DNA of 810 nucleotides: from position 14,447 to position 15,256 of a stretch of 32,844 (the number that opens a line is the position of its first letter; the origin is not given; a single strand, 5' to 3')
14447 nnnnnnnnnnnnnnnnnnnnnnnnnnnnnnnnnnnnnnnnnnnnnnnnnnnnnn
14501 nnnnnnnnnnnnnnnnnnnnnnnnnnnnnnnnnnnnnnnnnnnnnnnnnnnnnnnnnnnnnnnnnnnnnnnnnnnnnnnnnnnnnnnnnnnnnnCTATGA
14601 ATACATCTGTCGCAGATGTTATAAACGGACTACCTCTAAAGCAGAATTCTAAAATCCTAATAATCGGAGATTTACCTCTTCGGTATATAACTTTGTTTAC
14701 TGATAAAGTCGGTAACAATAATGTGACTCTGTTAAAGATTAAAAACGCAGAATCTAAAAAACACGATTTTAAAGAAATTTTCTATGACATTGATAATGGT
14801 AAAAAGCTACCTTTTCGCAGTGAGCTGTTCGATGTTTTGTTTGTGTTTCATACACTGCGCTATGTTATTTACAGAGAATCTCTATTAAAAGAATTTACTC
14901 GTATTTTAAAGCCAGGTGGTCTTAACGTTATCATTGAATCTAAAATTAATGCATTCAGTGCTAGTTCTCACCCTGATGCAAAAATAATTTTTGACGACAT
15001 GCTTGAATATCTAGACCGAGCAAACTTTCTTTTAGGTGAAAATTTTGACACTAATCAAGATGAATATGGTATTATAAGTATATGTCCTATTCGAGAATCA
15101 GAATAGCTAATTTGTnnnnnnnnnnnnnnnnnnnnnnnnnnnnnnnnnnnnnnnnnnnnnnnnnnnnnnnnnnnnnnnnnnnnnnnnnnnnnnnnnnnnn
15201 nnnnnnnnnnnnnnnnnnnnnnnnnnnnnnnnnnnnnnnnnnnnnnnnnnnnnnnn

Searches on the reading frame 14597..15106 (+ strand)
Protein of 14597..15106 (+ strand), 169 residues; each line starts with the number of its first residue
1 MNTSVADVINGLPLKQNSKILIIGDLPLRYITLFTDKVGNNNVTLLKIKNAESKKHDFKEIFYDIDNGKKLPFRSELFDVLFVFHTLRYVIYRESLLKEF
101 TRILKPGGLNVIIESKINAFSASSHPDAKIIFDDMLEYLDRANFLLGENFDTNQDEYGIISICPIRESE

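Call 3: search_protein_families(library=pfam, proteins=[window:14597-15106:+], max_evalue=1)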
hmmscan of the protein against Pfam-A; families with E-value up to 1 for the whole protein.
window:14597-15106:+ (169 aa): 9 families
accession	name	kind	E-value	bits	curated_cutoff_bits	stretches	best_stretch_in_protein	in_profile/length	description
PF01209.24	Ubie_methyltran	-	1.3e-09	38.2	20.1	1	42-118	81-158/233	ubiE/COQ5 methyltransferase family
PF08241.18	Methyltransf_11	-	1.5e-09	38.8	21.2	1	49-111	32-94/95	Methyltransferase domain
PF13649.12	Methyltransf_25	-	5.8e-05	24.1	27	1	53-108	41-97/97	Methyltransferase domain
PF13847.12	Methyltransf_31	-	9.8e-05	22.5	27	1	47-116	42-113/145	Methyltransferase domain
PF08242.18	Methyltransf_12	-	0.00045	21.3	30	1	51-109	41-97/98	Methyltransferase domain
PF20922.3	Anamorsin_N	-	0.012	15.7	27.1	1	79-115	53-90/163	Anamorsin, N-terminal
PF13489.12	Methyltransf_23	-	0.018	15.2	27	1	70-114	74-118/164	Methyltransferase domain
PF03141.22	Methyltransf_29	-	0.12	11.4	23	1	69-122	173-224/506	Putative S-adenosyl-L-methionine-dependent methyltransferase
PF05148.21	Methyltransf_8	-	0.18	12.1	27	1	69-122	114-168/219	Hypothetical methyltransferase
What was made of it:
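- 14597..15106 (+): Small class-I SAM methyltransferase-like gene, first gene of the conserved module. The window copy has lost SAM-binding motif I. Pfam Methyltransf_11 and Ubie_methyltran (call 3).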
